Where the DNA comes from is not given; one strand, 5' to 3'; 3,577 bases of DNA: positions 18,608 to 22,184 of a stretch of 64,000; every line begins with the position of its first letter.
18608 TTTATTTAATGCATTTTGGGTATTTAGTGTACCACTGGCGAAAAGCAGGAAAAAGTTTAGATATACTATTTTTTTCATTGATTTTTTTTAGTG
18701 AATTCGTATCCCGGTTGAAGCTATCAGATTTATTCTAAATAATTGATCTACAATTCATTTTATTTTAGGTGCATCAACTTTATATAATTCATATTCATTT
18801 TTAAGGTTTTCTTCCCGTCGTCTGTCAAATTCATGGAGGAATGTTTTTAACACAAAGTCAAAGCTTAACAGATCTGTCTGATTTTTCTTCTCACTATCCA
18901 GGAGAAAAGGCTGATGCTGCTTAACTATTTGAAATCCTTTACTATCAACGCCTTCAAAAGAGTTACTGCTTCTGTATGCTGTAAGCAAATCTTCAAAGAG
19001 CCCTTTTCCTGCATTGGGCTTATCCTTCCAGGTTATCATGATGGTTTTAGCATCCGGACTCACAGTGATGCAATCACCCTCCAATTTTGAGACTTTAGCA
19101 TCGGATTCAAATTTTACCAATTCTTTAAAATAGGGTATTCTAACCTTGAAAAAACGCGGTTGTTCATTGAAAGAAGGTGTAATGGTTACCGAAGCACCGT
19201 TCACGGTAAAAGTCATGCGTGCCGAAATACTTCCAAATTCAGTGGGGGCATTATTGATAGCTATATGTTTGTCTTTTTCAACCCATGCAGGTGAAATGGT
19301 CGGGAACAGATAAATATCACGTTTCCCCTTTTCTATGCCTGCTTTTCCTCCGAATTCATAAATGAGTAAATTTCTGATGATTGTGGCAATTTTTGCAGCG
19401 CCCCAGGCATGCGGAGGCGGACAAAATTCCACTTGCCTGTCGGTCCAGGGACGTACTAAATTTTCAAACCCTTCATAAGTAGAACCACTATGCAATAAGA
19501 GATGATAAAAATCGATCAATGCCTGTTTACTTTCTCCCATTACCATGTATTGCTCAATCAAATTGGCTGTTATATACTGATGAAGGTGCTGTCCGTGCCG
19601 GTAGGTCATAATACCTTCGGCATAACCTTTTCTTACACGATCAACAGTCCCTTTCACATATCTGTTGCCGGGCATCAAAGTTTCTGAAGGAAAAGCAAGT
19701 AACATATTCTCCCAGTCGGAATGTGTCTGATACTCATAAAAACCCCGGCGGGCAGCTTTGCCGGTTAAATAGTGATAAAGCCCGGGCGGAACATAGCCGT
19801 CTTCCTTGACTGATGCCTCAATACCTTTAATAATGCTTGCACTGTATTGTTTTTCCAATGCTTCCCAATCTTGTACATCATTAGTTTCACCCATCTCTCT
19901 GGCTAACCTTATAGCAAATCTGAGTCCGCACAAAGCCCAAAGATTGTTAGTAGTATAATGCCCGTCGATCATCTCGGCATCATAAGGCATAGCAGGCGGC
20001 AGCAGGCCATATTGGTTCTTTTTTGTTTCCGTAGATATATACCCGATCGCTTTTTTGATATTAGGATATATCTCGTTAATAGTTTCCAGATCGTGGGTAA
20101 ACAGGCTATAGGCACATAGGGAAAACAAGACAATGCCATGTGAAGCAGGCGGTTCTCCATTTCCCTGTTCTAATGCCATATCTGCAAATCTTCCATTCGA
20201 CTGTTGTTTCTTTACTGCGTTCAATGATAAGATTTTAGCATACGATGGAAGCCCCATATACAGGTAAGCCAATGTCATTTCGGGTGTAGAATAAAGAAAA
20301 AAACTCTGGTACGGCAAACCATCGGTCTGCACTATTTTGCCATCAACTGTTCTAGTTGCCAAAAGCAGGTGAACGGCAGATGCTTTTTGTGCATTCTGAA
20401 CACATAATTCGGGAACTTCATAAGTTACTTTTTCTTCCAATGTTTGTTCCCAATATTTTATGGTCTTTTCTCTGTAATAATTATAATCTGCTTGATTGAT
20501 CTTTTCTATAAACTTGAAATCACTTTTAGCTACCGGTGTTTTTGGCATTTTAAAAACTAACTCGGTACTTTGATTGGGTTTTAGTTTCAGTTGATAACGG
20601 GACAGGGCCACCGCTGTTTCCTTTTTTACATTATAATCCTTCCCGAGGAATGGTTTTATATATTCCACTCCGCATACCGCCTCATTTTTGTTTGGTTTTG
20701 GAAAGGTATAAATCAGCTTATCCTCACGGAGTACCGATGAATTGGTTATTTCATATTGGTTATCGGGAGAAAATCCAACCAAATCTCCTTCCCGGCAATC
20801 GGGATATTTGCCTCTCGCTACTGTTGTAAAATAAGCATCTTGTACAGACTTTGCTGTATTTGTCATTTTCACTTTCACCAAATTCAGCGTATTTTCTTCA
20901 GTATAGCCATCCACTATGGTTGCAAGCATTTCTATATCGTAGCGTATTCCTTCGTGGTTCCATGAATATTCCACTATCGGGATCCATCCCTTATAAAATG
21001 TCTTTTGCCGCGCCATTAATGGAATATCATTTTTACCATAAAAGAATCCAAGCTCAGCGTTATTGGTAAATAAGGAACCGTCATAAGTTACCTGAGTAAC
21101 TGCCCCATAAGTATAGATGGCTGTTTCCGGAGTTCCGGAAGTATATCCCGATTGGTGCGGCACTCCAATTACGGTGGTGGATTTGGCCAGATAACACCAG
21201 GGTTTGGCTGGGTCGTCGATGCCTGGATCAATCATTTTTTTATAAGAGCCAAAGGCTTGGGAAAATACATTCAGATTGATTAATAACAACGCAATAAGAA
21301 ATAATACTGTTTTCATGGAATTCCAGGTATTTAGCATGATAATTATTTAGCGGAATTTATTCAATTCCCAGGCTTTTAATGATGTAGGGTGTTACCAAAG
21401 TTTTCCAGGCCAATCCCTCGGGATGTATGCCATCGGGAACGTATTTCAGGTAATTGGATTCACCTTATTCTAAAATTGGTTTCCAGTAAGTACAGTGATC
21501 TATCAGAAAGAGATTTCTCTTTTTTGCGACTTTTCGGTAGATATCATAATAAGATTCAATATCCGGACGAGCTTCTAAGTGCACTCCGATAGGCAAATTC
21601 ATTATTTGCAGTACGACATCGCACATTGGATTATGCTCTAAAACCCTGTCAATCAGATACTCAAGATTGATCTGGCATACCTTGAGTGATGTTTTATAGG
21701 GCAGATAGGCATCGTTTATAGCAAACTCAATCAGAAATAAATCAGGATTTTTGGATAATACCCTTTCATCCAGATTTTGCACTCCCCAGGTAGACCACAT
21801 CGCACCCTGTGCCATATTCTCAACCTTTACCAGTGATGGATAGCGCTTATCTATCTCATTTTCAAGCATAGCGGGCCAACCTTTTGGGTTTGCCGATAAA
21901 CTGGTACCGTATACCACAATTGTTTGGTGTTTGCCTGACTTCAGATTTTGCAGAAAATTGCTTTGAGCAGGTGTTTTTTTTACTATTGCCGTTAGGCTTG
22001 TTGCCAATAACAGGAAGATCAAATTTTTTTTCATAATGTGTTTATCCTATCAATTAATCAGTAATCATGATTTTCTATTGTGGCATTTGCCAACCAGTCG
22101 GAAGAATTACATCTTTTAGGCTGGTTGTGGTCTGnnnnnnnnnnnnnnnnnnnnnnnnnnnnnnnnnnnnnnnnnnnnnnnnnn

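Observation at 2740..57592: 55-kb, 30-locus, single-strand PUL dominated by proteins without a recognisable family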

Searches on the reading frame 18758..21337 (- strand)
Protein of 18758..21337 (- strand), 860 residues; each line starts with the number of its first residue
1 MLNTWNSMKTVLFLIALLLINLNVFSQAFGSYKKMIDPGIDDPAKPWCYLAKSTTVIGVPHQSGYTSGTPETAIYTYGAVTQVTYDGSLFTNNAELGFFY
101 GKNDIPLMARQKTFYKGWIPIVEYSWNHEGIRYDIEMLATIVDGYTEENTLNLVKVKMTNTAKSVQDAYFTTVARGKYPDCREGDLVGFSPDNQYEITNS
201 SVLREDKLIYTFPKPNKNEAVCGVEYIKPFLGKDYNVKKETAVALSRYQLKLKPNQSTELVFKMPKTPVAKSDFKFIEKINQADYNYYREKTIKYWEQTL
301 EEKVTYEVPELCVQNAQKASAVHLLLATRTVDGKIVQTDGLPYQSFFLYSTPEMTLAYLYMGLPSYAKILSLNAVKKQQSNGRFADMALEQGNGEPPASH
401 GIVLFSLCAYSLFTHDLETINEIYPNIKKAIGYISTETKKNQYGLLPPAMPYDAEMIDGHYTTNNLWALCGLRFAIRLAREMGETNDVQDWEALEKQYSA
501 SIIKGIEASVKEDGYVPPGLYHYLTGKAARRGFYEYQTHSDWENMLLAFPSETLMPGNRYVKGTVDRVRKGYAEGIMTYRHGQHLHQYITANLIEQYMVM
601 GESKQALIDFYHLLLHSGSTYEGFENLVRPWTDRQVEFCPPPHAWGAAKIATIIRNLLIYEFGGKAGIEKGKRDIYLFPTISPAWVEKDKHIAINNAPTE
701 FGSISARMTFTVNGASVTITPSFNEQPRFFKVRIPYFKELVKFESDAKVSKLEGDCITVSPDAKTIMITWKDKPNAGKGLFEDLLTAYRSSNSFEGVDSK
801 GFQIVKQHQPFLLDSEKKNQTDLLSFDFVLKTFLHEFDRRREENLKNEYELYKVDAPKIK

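Call 3: search_protein_families(library=pfam, proteins=[window:18758-21337:-], max_evalue=0.01)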
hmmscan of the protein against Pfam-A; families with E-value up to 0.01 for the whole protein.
window:18758-21337:- (860 aa): 0 families

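Call 11: search_protein_families(library=ncbifam, proteins=[window:18758-21337:-], max_evalue=0.1)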
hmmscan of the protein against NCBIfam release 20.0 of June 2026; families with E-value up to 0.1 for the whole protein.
window:18758-21337:- (860 aa): 1 family
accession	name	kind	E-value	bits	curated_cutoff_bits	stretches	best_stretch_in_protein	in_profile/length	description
TIGR01577.1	oligosac_amyl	hypoth_equivalog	5.2e-10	38.5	820.7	1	247-493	184-444/616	oligosaccharide amylase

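Call 92: search_solved_structures(query=A5, max_evalue=5)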
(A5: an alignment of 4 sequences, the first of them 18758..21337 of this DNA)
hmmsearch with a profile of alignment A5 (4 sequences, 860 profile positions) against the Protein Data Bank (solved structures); distinct sequences matched with E-value up to 5: 1.
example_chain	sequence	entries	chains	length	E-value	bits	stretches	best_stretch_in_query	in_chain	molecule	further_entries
8ic6_B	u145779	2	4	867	1.5e-05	26.3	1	413-501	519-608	exo-beta-D-arabinanase | exo-beta-D-arabinofuranosidase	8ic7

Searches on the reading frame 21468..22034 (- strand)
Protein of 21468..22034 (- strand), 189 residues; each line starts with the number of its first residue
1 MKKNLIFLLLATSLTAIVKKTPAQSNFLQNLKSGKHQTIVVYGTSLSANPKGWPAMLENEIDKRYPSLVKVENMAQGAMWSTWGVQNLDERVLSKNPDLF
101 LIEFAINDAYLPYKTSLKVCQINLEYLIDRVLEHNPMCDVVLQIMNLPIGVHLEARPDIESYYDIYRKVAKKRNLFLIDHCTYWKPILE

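Call 4: search_protein_families(library=pfam, proteins=[window:21468-22034:-], max_evalue=0.01)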
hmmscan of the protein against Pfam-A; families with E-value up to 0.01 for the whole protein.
window:21468-22034:- (189 aa): 3 families
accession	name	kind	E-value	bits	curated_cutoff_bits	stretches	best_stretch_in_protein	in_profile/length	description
PF13472.12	Lipase_GDSL_2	-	1.7e-11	45.4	32.9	1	43-180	9-149/178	GDSL-like Lipase/Acylhydrolase family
PF25182.1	NonGDSL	-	1.7e-06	28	80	1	28-179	19-171/220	Non-GDSL lipase-like family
PF00657.28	Lipase_GDSL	-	0.00015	22.4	23.6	1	41-180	3-173/208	GDSL-like Lipase/Acylhydrolase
